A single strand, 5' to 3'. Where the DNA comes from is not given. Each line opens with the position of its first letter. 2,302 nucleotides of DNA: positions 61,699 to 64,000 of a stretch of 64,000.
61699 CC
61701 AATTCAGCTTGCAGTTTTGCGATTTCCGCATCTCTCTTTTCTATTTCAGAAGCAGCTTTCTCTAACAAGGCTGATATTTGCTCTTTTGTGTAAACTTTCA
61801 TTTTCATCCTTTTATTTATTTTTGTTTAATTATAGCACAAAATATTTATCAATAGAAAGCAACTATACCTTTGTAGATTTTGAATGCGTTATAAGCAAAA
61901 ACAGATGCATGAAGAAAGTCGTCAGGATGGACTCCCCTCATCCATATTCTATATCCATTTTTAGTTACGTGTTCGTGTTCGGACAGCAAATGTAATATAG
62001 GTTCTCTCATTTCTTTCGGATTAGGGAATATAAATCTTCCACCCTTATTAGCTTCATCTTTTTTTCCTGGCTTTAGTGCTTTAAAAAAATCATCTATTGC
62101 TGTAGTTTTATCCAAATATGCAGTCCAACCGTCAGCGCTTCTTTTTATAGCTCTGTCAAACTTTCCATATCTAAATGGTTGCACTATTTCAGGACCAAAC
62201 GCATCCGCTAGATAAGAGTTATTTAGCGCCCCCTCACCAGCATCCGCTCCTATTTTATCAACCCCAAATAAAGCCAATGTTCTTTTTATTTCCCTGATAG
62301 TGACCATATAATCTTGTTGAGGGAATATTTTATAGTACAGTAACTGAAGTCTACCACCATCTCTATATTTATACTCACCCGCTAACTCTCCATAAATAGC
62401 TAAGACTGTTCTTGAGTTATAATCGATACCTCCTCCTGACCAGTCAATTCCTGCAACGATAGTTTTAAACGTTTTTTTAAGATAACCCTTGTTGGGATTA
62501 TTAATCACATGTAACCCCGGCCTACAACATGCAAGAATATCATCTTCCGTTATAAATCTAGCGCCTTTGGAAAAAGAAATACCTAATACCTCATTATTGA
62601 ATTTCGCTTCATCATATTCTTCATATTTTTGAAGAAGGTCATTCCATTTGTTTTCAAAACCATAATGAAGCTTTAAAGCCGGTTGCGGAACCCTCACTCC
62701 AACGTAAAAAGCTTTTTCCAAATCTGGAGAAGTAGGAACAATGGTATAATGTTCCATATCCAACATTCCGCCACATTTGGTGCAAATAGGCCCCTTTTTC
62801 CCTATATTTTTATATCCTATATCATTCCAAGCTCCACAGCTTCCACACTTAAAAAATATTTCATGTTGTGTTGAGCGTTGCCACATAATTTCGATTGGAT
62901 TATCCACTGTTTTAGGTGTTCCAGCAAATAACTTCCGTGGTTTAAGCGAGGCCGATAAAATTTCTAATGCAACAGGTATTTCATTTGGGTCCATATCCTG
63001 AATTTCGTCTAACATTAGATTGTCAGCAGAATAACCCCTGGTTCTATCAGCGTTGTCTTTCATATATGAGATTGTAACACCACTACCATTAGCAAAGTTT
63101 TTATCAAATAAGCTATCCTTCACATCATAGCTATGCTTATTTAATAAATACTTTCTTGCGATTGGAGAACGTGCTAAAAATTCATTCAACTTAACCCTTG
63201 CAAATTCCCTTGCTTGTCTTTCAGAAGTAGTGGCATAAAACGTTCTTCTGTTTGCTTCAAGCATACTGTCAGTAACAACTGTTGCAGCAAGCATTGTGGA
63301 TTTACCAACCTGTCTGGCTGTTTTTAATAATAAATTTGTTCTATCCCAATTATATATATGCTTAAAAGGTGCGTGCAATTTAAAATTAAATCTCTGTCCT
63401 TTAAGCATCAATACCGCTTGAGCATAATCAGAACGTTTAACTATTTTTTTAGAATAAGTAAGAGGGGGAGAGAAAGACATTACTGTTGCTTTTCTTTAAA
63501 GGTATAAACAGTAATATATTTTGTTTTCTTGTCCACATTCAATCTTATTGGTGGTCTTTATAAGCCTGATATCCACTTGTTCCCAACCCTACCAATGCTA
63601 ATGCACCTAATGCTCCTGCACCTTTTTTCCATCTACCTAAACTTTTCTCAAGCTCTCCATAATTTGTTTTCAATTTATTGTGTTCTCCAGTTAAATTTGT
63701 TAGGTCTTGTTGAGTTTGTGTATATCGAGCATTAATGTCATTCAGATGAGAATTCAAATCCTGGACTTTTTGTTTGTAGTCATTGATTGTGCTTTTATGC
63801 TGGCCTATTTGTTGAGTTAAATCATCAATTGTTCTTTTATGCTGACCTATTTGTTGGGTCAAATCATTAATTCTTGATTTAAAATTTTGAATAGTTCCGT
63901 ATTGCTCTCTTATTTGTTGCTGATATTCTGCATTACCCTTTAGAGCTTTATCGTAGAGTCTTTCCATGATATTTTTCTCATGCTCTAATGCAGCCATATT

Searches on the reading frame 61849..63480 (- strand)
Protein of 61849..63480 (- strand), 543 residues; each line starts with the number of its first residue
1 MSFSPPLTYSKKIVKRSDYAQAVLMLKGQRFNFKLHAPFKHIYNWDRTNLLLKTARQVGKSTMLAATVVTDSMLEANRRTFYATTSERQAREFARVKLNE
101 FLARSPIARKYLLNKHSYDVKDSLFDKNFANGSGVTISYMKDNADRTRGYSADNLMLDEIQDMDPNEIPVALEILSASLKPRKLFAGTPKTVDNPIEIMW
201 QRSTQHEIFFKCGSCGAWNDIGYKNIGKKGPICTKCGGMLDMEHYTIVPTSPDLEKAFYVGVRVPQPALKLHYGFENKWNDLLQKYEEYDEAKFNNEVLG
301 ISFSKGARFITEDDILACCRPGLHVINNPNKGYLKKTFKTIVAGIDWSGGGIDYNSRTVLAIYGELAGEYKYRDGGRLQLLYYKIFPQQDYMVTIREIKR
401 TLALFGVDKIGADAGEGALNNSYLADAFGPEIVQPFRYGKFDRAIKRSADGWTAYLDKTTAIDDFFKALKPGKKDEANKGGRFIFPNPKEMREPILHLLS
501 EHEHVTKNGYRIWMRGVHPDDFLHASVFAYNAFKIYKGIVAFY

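Call 30: search_protein_families(library=pfam, proteins=[window:61849-63480:-], max_evalue=0.01)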
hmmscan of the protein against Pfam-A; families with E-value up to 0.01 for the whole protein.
window:61849-63480:- (543 aa): 3 families
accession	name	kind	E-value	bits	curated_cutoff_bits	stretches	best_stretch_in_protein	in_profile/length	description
PF05876.18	GpA_ATPase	-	1.8e-11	44.6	25.6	1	50-227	30-212/247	Phage terminase large subunit gpA, ATPase domain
PF03237.21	Terminase_6N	-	1.7e-05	25.1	22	1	54-207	4-153/215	Terminase large subunit, T4likevirus-type, N-terminal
PF13173.12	AAA_14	-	0.0057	17.1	27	0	50-104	5-57/129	AAA domain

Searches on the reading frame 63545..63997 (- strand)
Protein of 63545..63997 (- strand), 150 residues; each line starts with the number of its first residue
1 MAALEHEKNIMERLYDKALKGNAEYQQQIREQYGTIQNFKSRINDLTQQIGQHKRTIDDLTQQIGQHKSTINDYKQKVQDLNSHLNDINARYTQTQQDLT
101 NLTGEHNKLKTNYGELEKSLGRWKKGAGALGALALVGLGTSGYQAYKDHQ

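Call 73: search_protein_families(library=pfam, proteins=[window:63545-63997:-], max_evalue=0.01)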
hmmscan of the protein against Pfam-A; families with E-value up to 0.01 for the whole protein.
window:63545-63997:- (150 aa): 67 families (the best 25 are shown)
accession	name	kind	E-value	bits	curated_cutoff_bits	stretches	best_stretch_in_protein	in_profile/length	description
PF04012.17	PspA_IM30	-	6.7e-08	32.8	33.9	1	4-90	60-147/220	PspA/IM30 family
PF12329.13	TMF_DNA_bd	-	2e-06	28.2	35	1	29-95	7-73/74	TATA element modulatory factor 1 DNA binding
PF13166.12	AAA_13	-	5.9e-06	25.7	36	0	12-64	415-467/713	AAA domain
PF13851.11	GAS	-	1.5e-05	24.9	32.3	1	25-118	17-120/200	Growth-arrest specific micro-tubule binding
PF02601.20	Exonuc_VII_L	-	1.6e-05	25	35.9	1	4-135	139-274/315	Exonuclease VII, large subunit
PF02403.27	Seryl_tRNA_N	-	2.3e-05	25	28.2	1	21-89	30-101/108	Seryl-tRNA synthetase N-terminal domain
PF10186.14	ATG14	-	7.3e-05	22.4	33.2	1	2-103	29-135/347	Vacuolar sorting 38 and autophagy-related subunit 14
PF08614.16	ATG16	-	8.7e-05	23.2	33.7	1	17-109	92-184/200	Autophagy protein 16 (ATG16)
PF04513.17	Baculo_PEP_C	-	9.2e-05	23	38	1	32-119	21-107/140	Baculovirus polyhedron envelope protein, PEP, C terminus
PF02050.21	FliJ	-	0.00016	22.3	28.4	1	4-78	10-89/123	Flagellar FliJ protein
PF10473.14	CENP-F_leu_zip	-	0.00023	21.7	34.5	1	3-85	28-110/140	Leucine-rich repeats of kinetochore protein Cenp-F/LEK1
PF13870.11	CCDC113_CCDC96_CC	-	0.00026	21.2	31.6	1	36-122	51-137/177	CCDC113/CCDC96, coiled-coil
PF09728.14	Taxilin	-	0.00027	20.7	30.3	1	11-117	194-300/302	Myosin-like coiled-coil protein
PF09762.14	CCDC93_CC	-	0.00029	20.4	30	1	21-117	99-191/429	CCDC93 coiled-coil domain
PF06103.16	DUF948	-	0.00036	21.1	37.2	1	26-89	25-88/89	Bacterial protein of unknown function (DUF948)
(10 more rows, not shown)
